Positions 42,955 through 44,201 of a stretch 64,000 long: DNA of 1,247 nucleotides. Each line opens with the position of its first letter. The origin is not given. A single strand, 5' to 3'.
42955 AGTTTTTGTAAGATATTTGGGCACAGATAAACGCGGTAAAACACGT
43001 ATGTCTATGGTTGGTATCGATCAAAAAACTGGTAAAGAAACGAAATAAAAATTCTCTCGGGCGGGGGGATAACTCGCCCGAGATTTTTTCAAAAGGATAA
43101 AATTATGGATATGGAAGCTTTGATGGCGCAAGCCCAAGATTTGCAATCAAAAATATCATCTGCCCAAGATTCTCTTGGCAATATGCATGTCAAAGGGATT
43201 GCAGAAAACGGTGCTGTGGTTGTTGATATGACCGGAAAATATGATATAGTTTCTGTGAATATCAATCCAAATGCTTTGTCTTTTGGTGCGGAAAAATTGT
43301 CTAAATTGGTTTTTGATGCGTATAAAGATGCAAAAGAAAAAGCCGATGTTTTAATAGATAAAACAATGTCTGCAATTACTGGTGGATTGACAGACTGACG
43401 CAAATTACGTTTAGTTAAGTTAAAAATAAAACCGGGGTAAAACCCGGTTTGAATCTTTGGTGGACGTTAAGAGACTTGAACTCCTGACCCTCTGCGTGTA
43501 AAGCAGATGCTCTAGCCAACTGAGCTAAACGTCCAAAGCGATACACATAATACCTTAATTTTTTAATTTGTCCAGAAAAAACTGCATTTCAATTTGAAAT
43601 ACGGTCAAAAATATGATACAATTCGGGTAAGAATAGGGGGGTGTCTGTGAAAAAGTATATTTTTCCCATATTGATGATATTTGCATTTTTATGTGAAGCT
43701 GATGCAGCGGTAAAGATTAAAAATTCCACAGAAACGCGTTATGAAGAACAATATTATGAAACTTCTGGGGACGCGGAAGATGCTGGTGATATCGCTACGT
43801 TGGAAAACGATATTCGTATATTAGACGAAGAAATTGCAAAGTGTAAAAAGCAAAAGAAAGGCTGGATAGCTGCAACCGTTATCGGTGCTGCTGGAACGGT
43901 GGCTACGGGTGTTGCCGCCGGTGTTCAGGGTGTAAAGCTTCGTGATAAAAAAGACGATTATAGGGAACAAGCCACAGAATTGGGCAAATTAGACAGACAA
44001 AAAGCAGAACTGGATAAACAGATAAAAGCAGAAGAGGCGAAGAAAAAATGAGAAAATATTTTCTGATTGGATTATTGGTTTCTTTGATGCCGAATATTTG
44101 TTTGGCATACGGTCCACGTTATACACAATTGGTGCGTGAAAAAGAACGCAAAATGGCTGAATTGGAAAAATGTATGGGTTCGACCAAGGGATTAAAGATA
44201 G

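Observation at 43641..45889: Paralogous pair of secreted glycine-zipper coiled-coil proteins; the second carries tandem Cys-rich repeats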

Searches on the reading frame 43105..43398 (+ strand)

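Call 3: search_protein_families(library=pfam, proteins=[window:43105-43398:+], max_evalue=1)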
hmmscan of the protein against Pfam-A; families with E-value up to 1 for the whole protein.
window:43105-43398:+ (97 aa): 3 families
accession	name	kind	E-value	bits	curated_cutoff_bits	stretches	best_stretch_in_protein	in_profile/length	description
PF02575.21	YbaB_DNA_bd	-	5.6e-21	75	25.5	1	7-95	1-90/91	YbaB/EbfC DNA-binding family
PF20909.2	SpGH101_helical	-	0.016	15.6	27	1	65-89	34-58/60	Endo-alpha-N-acetylgalactosaminidase, helical bundle domain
PF18323.6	CSN5_C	-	0.1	13.8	27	1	8-84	14-71/81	Cop9 signalosome subunit 5 C-terminal domain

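Call 4: search_protein_families(library=ncbifam, proteins=[window:43105-43398:+], max_evalue=1)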
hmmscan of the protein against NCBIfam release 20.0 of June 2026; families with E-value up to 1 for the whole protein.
window:43105-43398:+ (97 aa): 4 families
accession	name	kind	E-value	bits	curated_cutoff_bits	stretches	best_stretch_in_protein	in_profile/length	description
TIGR00103.1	DNA_YbaB_EbfC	equivalog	4.8e-13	49.1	49.45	1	3-89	8-95/104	YbaB/EbfC family nucleoid-associated protein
NF011218.0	PRK14625.1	equivalog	3.9e-12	46.5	151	1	2-94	3-96/109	hypothetical protein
NF002647.0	PRK02318.1-3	equivalog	0.069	12.4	357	1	21-84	56-122/384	mannitol-1-phosphate 5-dehydrogenase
NF040598.1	Ala_zip_lipo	subfamily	0.087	13.4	43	1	2-26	23-47/90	Lpp/OprI family alanine-zipper lipoprotein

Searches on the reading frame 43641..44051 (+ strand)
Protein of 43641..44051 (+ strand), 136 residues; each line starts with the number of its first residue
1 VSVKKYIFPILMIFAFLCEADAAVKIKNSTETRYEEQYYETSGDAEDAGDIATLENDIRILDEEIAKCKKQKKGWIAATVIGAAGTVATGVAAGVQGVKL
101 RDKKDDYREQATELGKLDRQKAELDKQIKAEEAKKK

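Call 3: search_protein_families(library=pfam, proteins=[window:43641-44051:+], max_evalue=1)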
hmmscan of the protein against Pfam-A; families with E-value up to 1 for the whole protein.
window:43641-44051:+ (136 aa): 5 families
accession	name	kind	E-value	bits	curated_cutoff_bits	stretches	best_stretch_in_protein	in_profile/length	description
PF18142.6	SLATT_fungal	-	0.0065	17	26.5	1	73-125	44-96/121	SMODS and SLOG-associating 2TM effector domain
PF09716.15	ETRAMP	-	0.072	13.5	29.1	1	6-92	8-74/81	Malarial early transcribed membrane protein (ETRAMP)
PF04977.20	DivIC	-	0.078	13.2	28.9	0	98-129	17-48/80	Septum formation initiator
PF13600.11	DUF4140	-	0.37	11.7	27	0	24-74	52-90/98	N-terminal domain of unknown function (DUF4140)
PF20506.3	DUF6732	-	0.85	9.9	27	1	75-113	32-68/72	Family of unknown function (DUF6732)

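Call 4: search_protein_families(library=ncbifam, proteins=[window:43641-44051:+], max_evalue=1)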
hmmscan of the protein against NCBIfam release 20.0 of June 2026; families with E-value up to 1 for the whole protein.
window:43641-44051:+ (136 aa): 3 families
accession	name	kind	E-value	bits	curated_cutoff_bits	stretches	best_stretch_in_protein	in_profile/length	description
NF033928.1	alph_xenorhab_A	subfamily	5.8e-06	25.8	125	1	37-114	169-250/339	alpha-xenorhabdolysin family binary toxin subunit A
NF033635.1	SLATT_fungal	domain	0.0088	15.9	35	1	75-123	50-98/128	SLATT domain-containing protein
TIGR01709.2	typeII_sec_gspL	equivalog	0.081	12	65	1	70-114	239-283/392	type II secretion system protein GspL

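Call 8: find_homologous_proteins(query=window:43641-44051:+, max_evalue=0.001)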
Query window:43641-44051:+ (136 aa): 275 proteins with E <= 0.001 among 363 candidates; the best 120 are listed.
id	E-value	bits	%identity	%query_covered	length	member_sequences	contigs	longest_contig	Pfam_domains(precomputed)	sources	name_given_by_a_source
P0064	2.1e-70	252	98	92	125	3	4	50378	-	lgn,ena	-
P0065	7.4e-43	163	64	91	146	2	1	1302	-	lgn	-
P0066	4.6e-40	154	63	93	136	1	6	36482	-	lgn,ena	-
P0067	5.1e-40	154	72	76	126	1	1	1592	-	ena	-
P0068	6.0e-40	154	74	71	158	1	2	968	-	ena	-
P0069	6.8e-40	154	72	76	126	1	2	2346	-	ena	-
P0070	8.5e-40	153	73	76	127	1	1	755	-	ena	-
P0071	1.4e-39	153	64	85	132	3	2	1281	-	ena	-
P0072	2.9e-39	152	64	92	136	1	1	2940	-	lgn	-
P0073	4.2e-39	151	62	88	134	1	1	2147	-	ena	-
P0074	5.2e-39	151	70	76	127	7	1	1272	-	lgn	-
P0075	6.6e-39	151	67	88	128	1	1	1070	-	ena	-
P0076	7.0e-39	151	63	90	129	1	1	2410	-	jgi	-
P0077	7.5e-39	150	64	92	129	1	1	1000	-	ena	-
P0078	1.1e-38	150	63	99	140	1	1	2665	-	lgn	-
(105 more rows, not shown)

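Call 17: find_related_loci(query=A1, collection=genome_contigs, flank=8000)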
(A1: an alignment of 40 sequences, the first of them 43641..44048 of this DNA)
Query A1 (136 aa) in genome_contigs; peptide patterns used: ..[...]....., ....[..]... (x = any residue, [..] = any of these).
182 stretches matched a pattern; 20 encode a relative of the query (tblastn E <= 1e-3); 20 distinct loci.
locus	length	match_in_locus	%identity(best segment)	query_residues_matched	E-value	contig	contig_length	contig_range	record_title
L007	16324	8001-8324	69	3-107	3e-45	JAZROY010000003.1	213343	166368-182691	MAG: Candidatus Enterousia sp. isolate T1900045382_YK20190072.MAGScoT_cleanbin_000027 SGB_6902_k141_580842, whole genome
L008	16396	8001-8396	60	1-127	8e-44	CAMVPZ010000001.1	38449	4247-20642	MAG TPA_asm: uncultured proteobacterium isolate SRR8387715_bin.114_metaWRAP_v1.3_MAG genome assembly, contig: ERZ1420954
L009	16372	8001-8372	56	1-124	4e-41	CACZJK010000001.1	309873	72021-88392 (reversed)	MAG: uncultured proteobacterium isolate RUG12675 genome assembly, contig: RUG12675_asm_1, whole genome shotgun sequence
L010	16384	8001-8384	60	3-126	2e-40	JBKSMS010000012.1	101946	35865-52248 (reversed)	MAG: Alphaproteobacteria bacterium isolate 82_22-119 k141_3315904, whole genome shotgun sequence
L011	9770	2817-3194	56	1-126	3e-40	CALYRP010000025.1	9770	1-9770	MAG: uncultured proteobacterium isolate SRR7188232_bin.62_metaWRAP_v1.3_MAG genome assembly, contig: ERZ9280833.4199, wh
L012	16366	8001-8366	57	3-124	7e-40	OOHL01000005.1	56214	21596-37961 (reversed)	uncultured proteobacterium isolate RUG653 genome assembly, contig: scaffold_375, whole genome shotgun sequence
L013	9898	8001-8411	56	5-134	8e-37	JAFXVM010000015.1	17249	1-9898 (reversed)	MAG: Alphaproteobacteria bacterium isolate RGIG6783 Sheep_Rumen-3__c1405055, whole genome shotgun sequence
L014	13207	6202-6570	54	5-126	2e-36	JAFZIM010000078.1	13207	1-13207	MAG: Alphaproteobacteria bacterium isolate RGIG7797 Water_buffalos_Reticulum-1__c710175, whole genome shotgun sequence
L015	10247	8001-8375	56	7-128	4e-36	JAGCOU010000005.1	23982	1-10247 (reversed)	MAG: Alphaproteobacteria bacterium isolate RGIG9986 Yak_Reticulum-3__c47284, whole genome shotgun sequence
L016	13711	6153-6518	53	5-125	1e-35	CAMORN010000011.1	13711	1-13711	MAG: uncultured Alphaproteobacteria bacterium isolate SRR873606_bin.79_metaWRAP_v1.3_MAG genome assembly, contig: NODE_9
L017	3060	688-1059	54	3-126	1e-33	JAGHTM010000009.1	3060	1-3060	MAG: Candidatus Enterousia merdequi isolate E3_MB2_90 c_000001226818, whole genome shotgun sequence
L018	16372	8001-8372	52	6-133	6e-33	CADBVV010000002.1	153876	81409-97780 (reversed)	MAG: uncultured proteobacterium isolate RUG14344 genome assembly, contig: RUG14344_asm_2, whole genome shotgun sequence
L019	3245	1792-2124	54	5-117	1e-31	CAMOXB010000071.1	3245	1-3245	MAG: uncultured proteobacterium isolate SRR873609_bin.15_metaWRAP_v1.3_MAG genome assembly, contig: ERZ1756109_2672972,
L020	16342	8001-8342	51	5-120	3e-29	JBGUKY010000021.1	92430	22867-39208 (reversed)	MAG: Candidatus Enterousia sp. isolate ruminal_MAG_27 ruminal_MAG_27_contig_0021, whole genome shotgun sequence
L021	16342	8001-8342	63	3-114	3e-38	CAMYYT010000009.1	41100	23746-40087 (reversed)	MAG TPA_asm: uncultured proteobacterium isolate SRR10912537_bin.24_metaWRAP_v1.3_MAG genome assembly, contig: ERZ1421001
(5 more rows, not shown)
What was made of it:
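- One locus was found per genome in 20 genomes (call 17).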

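Call 23: predict_structure(alignment_id=A1)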
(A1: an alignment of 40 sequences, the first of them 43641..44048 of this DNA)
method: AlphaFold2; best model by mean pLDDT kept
length: 136 residues; sequences in the alignment: 40
mean_pLDDT: 56.5   pTM: 0.22
mean pLDDT of the five models: 56.5, 54.4, 53.0, 50.0, 47.4
residues with pLDDT >= 90: 0; 70-90: 23; 50-70: 61; < 50: 52
segments of 3 or more residues with pLDDT < 50: 27-29, 34-50, 72-97
pLDDT, mean of each block of 10 residues (from residue 1): 57 59 50 48 40 56 56 46 42 47 62 78 84 71
secondary structure, 60 per line:
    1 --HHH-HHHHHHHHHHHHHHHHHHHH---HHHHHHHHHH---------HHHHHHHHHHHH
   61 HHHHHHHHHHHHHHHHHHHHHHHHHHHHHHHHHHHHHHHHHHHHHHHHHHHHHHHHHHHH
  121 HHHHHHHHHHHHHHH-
elements in order: H7-26 H30-39 H49-135
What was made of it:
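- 43932..44048 (+): A C-terminal K/E/D-rich helix, residues 98-136. AF2 predicts a helix for 49-135, with pLDDT 62-84 over residues 101-136 (call 23).
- The AF2 monomer model of A has low confidence (pLDDT 56, and below 50 across the zipper), so it gives no information on assembly (call 23).
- Tried and rejected: The AF2 model of monomeric A is one long low-confidence helix (pLDDT 56; call 23).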

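Call 25: search_protein_representatives(alignment_id=A1)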
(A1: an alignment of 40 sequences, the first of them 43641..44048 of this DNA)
Query: 40 sequences, 130 profile positions. Proteins with E-value up to 0.001 (for the whole library): 159; up to 1e-10: 87; up to 1e-30: 7. The best 150 are listed.
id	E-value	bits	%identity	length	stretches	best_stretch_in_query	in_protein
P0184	1.0e-45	170.7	-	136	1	6-129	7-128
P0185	3.6e-35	136.6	-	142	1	3-125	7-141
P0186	1.5e-33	131.4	-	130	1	3-128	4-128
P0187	1.6e-33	131.3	-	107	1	10-126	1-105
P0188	3.0e-33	130.4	-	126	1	9-125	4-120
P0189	5.8e-32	126.3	-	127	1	2-127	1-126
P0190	4.9e-31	123.3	-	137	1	6-129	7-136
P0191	5.5e-30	119.9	-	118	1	43-123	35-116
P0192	9.8e-30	119.1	-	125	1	7-117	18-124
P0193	1.2e-29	118.8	-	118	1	2-125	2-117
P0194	2.7e-29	117.7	-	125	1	10-127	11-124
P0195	6.3e-28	113.2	-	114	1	44-125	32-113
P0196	2.0e-27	111.6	-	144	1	9-128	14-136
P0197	2.4e-27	111.3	-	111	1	42-124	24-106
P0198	5.9e-27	110.1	-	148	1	54-127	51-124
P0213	3.6e-22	94.6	-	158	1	42-128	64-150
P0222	6.8e-17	77.5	-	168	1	53-124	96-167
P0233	9.6e-15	70.6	-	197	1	36-128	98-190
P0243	6.1e-13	64.7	-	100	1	38-109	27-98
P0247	2.4e-12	62.8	-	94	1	44-114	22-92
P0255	1.2e-11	60.5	-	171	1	41-112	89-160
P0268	8.8e-11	57.7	-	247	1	60-126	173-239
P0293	6.7e-09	51.7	-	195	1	54-127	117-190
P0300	7.4e-08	48.3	-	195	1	48-119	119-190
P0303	1.3e-07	47.5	-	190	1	43-109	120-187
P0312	6.1e-07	45.3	-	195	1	63-128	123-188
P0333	3.9e-05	39.5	-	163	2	63-119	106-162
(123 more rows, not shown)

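Call 27: search_protein_families(library=pfam, proteins=[P0213, P0222, P0233, P0243, P0268, P0293, P0300, P0312, P0247, P0333], max_evalue=0.1)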
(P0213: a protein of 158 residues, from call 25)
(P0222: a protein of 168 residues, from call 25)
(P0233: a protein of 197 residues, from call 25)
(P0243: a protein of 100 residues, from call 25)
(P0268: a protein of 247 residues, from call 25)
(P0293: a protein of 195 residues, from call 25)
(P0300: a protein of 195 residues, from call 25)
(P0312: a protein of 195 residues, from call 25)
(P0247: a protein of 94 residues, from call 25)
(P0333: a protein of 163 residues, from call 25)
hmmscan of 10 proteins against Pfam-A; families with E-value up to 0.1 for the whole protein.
P0213 (158 aa): 8 families
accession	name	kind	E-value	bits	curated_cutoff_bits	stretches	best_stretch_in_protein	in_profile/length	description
PF12761.13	End3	-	0.0046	17.6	25.2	0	119-153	73-107/115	Actin cytoskeleton-regulatory complex protein END3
PF18504.6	Csm1_N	-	0.017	15.9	26.3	0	119-153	33-67/70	Csm1 N-terminal domain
PF07332.16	Phage_holin_3_6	-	0.026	15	28.4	1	96-138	68-114/116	Putative Actinobacterial Holin-X, holin superfamily III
PF10112.14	Halogen_Hydrol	-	0.03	14.8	29.8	1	98-155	27-82/191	5-bromo-4-chloroindolyl phosphate hydrolysis protein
PF06810.17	Phage_scaffold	-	0.048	14.1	35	1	114-158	17-65/170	Phage capsid assembly scaffolding protein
PF10805.13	DUF2730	-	0.052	14.1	24.9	0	120-154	26-60/102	Protein of unknown function (DUF2730)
PF15786.10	PET117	-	0.061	13.9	27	1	104-156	7-59/67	PET assembly of cytochrome c oxidase, mitochondrial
PF04048.20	Sec8_N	-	0.095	13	26.8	0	120-156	79-115/142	Exocyst complex component Sec8 N-terminal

P0222 (168 aa): 1 family
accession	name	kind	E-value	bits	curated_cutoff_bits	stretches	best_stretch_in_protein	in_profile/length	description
PF09738.14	LRRFIP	-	0.0055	16.5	28.2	1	62-125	197-263/300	LRRFIP family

P0233 (197 aa): 1 family
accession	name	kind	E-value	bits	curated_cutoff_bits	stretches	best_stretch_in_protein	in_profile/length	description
PF01863.23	YgjP-like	-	0.076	13.4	26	1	74-141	80-147/207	YgjP-like, metallopeptidase domain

P0243 (100 aa): 5 families
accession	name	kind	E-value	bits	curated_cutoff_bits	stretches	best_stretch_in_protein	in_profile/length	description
PF09534.15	Trp_oprn_chp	-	0.0028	18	29.6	1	11-91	75-145/180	Tryptophan-associated transmembrane protein (Trp_oprn_chp)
PF14282.11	FlxA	-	0.01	16.4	26.3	1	24-66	42-84/101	FlxA-like protein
PF14362.11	DUF4407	-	0.017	14.8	31.3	1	26-100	129-204/297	Domain of unknown function (DUF4407)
PF24319.2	DUF7491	-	0.036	14.7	30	1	13-60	17-64/90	Coiled-coil region of unknown function (DUF7491)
PF01105.29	EMP24_GP25L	-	0.052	14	25.9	1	15-59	95-139/182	emp24/gp25L/p24 family/GOLD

P0268 (247 aa): 0 families

P0293 (195 aa): 3 families
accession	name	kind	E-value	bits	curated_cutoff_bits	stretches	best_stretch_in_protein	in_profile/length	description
PF13600.11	DUF4140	-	0.015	16.2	27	0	73-136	35-96/98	N-terminal domain of unknown function (DUF4140)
PF23267.1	ENOX1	-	0.019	15.5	27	0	104-134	8-38/110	ENOX1-like domain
PF16515.11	HIP1_clath_bdg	-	0.086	13.7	28.8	0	167-191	58-82/99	Clathrin-binding domain of Huntingtin-interacting protein 1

P0300 (195 aa): 1 family
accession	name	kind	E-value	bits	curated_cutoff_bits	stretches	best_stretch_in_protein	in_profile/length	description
PF05887.16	Trypan_PARP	-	0.014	15.8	100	1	64-110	57-102/134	Procyclic acidic repetitive protein (PARP)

P0312 (195 aa): 2 families
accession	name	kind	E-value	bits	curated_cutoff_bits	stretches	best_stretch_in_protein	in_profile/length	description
PF23379.1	DUF7096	-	0.0093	16.3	27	1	43-102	24-82/208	Domain of unknown function (DUF7096)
PF16515.11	HIP1_clath_bdg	-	0.052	14.4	28.8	0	161-191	48-78/99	Clathrin-binding domain of Huntingtin-interacting protein 1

P0247 (94 aa): 6 families
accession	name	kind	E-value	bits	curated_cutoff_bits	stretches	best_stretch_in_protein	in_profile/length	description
PF06305.16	LapA_dom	-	0.0025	18.1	28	1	6-44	27-64/64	Lipopolysaccharide assembly protein A domain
PF09716.15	ETRAMP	-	0.0027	18.1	29.1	1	5-83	13-80/81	Malarial early transcribed membrane protein (ETRAMP)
PF01616.22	Orbi_NS3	-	0.0046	17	27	1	18-82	47-111/179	Orbivirus NS3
PF04508.17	Pox_A_type_inc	-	0.0062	16.8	21.4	1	31-48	5-22/23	Viral A-type inclusion protein repeat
PF13600.11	DUF4140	-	0.062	14.2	27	0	26-55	65-93/98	N-terminal domain of unknown function (DUF4140)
PF10814.13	CwsA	-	0.087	13.5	26.7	1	27-87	62-122/134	Cell wall synthesis protein CwsA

P0333 (163 aa): 1 family
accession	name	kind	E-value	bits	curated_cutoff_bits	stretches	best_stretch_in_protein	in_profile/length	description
PF10814.13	CwsA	-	0.066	13.9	26.7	1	67-141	47-115/134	Cell wall synthesis protein CwsA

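Call 28: search_protein_families(library=ncbifam, proteins=[P0213, P0222, P0233, P0243, P0268, P0293, P0300, P0312, P0247, P0333], max_evalue=0.1)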
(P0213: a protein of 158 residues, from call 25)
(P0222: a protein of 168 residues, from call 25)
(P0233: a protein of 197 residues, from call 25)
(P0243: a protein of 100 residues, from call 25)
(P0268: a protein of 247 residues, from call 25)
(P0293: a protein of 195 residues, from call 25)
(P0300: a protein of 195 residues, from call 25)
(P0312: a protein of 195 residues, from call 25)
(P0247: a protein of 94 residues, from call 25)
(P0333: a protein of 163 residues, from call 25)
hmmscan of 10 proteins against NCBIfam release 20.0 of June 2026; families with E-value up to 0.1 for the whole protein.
P0213 (158 aa): 7 families
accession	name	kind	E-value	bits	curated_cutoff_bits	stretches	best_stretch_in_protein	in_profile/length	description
NF033928.1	alph_xenorhab_A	subfamily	0.00013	21.4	125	1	73-153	183-264/339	alpha-xenorhabdolysin family binary toxin subunit A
NF051443.1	NheC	equivalog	0.0046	16.3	420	1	71-154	194-276/352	non-hemolytic enterotoxin subunit C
TIGR04211.1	SH3_and_anchor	equivalog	0.019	14.5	65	1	92-157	47-110/198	TIGR04211 family SH3 domain-containing protein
NF051442.1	NheB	equivalog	0.023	13.8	500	1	100-146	268-315/398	non-hemolytic enterotoxin subunit B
NF052344.1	slr1601_fam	subfamily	0.045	13.8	70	1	107-152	19-62/91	slr1601 family putative cell division protein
TIGR03545.1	TIGR03545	subfamily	0.045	12.3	173.35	1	117-155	209-247/556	TIGR03545 family protein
NF049847.1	FtsL_COG5462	equivalog_domain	0.081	12.6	50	0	101-145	4-48/85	cell division protein FtsL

P0222 (168 aa): 3 families
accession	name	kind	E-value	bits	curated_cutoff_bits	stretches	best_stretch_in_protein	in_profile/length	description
NF033928.1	alph_xenorhab_A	subfamily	0.01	15.2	125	1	90-153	186-246/339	alpha-xenorhabdolysin family binary toxin subunit A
NF033930.1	pneumo_PspA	exception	0.017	13.8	850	1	88-165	290-354/659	pneumococcal surface protein A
NF033542.1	transpos_IS110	equivalog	0.02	14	140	1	61-136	153-238/343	IS110 family RNA-guided transposase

P0233 (197 aa): 1 family
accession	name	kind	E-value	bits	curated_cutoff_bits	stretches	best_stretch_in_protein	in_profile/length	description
NF033928.1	alph_xenorhab_A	subfamily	8.1e-05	22.1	125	1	97-193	169-264/339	alpha-xenorhabdolysin family binary toxin subunit A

P0243 (100 aa): 4 families
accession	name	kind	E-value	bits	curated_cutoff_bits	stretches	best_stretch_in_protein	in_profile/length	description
NF033928.1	alph_xenorhab_A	subfamily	5.9e-06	25.8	125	1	20-98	172-245/339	alpha-xenorhabdolysin family binary toxin subunit A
NF033930.1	pneumo_PspA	exception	0.00081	18.2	850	1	23-98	279-341/659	pneumococcal surface protein A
NF049847.1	FtsL_COG5462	equivalog_domain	0.0022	17.6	50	0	6-53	3-52/85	cell division protein FtsL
TIGR02209.1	ftsL_broad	equivalog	0.054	13.4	42.45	0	6-59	6-59/85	cell division protein FtsL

P0268 (247 aa): 2 families
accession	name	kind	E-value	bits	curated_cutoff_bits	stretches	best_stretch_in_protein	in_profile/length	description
NF033928.1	alph_xenorhab_A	subfamily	0.00067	19.1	125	1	135-238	155-258/339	alpha-xenorhabdolysin family binary toxin subunit A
NF053524.1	thylo_ssl2009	equivalog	0.069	13.9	58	0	185-227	8-48/90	ssl2009 family thylakoid membrane protein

P0293 (195 aa): 4 families
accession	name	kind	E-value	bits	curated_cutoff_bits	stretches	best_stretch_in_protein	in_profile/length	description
NF033928.1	alph_xenorhab_A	subfamily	0.0021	17.4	125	1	107-189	185-259/339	alpha-xenorhabdolysin family binary toxin subunit A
NF011951.0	PRK15422.1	equivalog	0.038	14.4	132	1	110-139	39-68/81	septal ring assembly protein ZapB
NF047408.1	SA0632_fam_LP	equivalog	0.044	13.4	70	0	109-135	33-59/68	SA0632 family lipoprotein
TIGR03084.1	TIGR03084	hypoth_equivalog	0.053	13.1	247.95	1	109-182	6-78/253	TIGR03084 family metal-binding protein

P0300 (195 aa): 1 family
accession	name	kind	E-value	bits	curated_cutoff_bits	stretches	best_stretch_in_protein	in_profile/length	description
NF037973.1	metallo_SslE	exception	0.022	12.1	3000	1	56-109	41-84/1519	lipoprotein metalloprotease SslE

P0312 (195 aa): 1 family
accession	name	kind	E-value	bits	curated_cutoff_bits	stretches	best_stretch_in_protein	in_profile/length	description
NF033634.1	SLATT_1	domain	0.067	13.2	41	0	112-158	4-49/132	SLATT domain-containing protein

P0247 (94 aa): 4 families
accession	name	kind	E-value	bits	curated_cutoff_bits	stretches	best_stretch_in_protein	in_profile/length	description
NF033928.1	alph_xenorhab_A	subfamily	7.4e-07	28.8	125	1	20-92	174-247/339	alpha-xenorhabdolysin family binary toxin subunit A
NF008575.0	PRK11530.1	equivalog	0.013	15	158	1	5-50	8-54/183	hypothetical protein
NF058530.1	thiouroc_hyd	equivalog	0.018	13.6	930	1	17-74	177-233/535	thiourocanate hydratase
NF033634.1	SLATT_1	domain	0.065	13.2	41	0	32-70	6-44/132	SLATT domain-containing protein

P0333 (163 aa): 1 family
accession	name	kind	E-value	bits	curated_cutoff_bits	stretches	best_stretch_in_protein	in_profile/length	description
NF058648.1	ECF_sub_HI1622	equivalog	0.056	13.4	100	1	64-130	103-166/180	NikL family nickel/cobalt ECF transporter subunit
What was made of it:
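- On Alpha-xenorhabdolysin family binary toxin subunit A (NF033928): Distant relatives score 15-29 bits (call 28).
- One relative also matches NheB and NheC weakly (call 28).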
